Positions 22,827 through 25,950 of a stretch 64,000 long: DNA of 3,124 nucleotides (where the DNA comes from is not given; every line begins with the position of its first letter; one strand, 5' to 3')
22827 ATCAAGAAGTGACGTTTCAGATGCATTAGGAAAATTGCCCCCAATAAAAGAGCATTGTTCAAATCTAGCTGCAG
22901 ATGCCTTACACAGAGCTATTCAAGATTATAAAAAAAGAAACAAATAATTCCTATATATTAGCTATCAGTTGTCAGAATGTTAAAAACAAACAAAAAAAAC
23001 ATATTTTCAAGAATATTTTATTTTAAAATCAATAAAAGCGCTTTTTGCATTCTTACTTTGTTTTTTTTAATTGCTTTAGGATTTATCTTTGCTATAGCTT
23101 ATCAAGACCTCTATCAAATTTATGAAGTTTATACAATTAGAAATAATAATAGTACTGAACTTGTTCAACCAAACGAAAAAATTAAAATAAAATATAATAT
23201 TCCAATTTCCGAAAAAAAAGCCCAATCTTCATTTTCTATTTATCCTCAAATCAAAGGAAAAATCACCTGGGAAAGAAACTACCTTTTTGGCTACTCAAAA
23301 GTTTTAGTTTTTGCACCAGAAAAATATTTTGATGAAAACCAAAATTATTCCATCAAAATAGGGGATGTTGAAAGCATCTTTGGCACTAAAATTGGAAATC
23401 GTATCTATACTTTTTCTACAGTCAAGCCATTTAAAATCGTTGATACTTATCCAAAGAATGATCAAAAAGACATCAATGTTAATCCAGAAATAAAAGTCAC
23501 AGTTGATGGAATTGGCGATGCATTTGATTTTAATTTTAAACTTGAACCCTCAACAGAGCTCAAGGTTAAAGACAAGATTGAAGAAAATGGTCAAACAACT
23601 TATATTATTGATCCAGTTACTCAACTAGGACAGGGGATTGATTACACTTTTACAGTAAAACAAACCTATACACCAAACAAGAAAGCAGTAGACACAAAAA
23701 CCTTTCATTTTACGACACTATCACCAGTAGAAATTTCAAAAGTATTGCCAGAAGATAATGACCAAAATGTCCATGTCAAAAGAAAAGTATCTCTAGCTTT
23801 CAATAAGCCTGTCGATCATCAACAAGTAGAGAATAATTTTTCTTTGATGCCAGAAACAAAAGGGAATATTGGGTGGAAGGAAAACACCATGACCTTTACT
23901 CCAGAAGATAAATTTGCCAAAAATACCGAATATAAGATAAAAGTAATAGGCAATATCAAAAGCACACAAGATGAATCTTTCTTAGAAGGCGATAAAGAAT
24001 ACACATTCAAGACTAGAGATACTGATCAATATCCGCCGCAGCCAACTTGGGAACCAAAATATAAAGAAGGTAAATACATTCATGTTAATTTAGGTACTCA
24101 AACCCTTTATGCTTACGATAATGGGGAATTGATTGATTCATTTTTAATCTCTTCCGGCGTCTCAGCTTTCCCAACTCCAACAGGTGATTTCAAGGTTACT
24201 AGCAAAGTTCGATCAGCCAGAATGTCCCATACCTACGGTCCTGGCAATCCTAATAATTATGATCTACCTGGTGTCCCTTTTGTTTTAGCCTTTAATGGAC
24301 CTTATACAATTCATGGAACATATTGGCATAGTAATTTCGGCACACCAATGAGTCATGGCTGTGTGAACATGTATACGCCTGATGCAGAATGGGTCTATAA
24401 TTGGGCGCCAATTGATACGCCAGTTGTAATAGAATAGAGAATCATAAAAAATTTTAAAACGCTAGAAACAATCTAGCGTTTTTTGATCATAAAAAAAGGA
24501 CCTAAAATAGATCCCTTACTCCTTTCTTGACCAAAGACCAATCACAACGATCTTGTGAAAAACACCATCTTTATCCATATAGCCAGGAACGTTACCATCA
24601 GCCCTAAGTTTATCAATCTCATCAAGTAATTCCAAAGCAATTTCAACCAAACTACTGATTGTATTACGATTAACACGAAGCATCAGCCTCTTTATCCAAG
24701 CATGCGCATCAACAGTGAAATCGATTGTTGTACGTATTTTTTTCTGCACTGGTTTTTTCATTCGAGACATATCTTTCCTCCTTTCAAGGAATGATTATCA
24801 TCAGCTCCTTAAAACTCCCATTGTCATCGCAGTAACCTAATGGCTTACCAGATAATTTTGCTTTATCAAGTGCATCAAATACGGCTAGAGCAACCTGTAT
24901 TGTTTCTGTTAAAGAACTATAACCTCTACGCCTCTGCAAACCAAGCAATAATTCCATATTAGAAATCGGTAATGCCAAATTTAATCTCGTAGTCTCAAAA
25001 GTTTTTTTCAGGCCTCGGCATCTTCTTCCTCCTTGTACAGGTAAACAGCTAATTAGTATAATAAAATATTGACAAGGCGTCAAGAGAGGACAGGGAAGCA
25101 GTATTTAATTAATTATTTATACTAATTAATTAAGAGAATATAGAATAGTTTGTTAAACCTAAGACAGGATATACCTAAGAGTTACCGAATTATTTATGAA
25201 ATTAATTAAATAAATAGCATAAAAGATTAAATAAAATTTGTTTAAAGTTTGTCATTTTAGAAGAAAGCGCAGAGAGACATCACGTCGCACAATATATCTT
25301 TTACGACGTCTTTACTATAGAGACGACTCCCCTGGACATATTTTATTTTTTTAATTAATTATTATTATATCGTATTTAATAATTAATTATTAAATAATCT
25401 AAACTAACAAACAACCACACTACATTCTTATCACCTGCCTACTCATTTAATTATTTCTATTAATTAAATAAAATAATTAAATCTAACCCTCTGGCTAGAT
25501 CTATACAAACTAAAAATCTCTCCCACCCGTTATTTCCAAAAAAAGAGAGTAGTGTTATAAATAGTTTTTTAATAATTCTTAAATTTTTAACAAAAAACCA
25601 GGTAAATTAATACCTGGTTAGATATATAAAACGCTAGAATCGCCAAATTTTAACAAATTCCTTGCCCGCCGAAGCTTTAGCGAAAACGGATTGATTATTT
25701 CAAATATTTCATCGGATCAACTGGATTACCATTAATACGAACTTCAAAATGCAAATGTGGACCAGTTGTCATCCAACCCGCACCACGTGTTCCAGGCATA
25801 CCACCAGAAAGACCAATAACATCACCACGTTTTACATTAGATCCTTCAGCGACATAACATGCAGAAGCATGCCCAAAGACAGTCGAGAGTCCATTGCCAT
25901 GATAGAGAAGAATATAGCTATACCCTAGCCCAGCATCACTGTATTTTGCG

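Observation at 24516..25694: Tandem paralogous RHH-like small genes next to a 610-bp iteron-like AT repeat region with a GC-rich inverted-repeat core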

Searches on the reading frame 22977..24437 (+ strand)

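Call 57: search_protein_families(library=pfam, proteins=[window:22977-24437:+], max_evalue=0.001)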
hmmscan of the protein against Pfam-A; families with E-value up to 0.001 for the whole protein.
window:22977-24437:+ (486 aa): 3 families
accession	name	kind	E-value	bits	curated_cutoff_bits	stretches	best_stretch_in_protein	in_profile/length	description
PF03734.19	YkuD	-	3.9e-27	96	23.4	1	366-485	2-146/146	L,D-transpeptidase catalytic domain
PF13205.12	Big_5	-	1.6e-22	80.6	23.6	2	250-346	4-105/105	Bacterial Ig-like domain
PF17964.7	Big_10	-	1.3e-07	32.4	22.9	1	168-323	4-158/164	Bacterial Ig domain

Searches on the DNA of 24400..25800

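Call 8: search_rna_families(source=window, start=24400, end=25800, threshold=evalue, max_evalue=10)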
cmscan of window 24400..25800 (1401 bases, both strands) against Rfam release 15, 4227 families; matches with E-value up to 10: 9.
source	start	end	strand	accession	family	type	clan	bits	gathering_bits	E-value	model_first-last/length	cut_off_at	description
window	24488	24565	-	RF04319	BTncRNA_FopS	Gene; sRNA;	-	25.2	56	0.33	1-71/71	no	Bacteroidetes FopS (family of paralogous sRNAs)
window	24410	24486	+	RF02434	SpF39_sRNA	Gene; sRNA;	-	24.3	60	2.6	1-109/109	no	Streptococcus sRNA SpF39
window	24443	24484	+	RF02427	SpF10_sRNA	Gene; sRNA;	-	20.4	60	0.7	1-57/57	no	Streptococcus sRNA SpF10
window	24479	24537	-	RF00681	mir-198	Gene; miRNA;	-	19.8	70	0.72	1-62/62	no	mir-198 microRNA precursor family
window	24481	24566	-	RF02502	Atu_C8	Gene; sRNA;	-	18.5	50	1.4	1-122/122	no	Rhizobiales sRNA Atu_C8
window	25693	25770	-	RF00443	SNORA27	Gene; snRNA; snoRNA; HACA-box;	CL00032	17.9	64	2.9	1-127/127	no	Small nucleolar RNA SNORA27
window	24925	25004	-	RF01178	snoR77Y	Gene; snRNA; snoRNA; CD-box;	CL00057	17.5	52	4.8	1-85/85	no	Small nucleolar RNA snoR77Y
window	24475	24549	+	RF01625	ceN28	Gene; snRNA; snoRNA; CD-box;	-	15.9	70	4.7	1-88/88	no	Caenorhabditis snoRNA ceN28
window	25436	25455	-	RF02914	DUF805b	Cis-reg;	CL00115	12.5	35.6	3.3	1-35/35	no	DUF805b RNA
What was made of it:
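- On Known structured RNA (Rfam 15): None with E below 0.3 in 24400-25800 (call 8).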
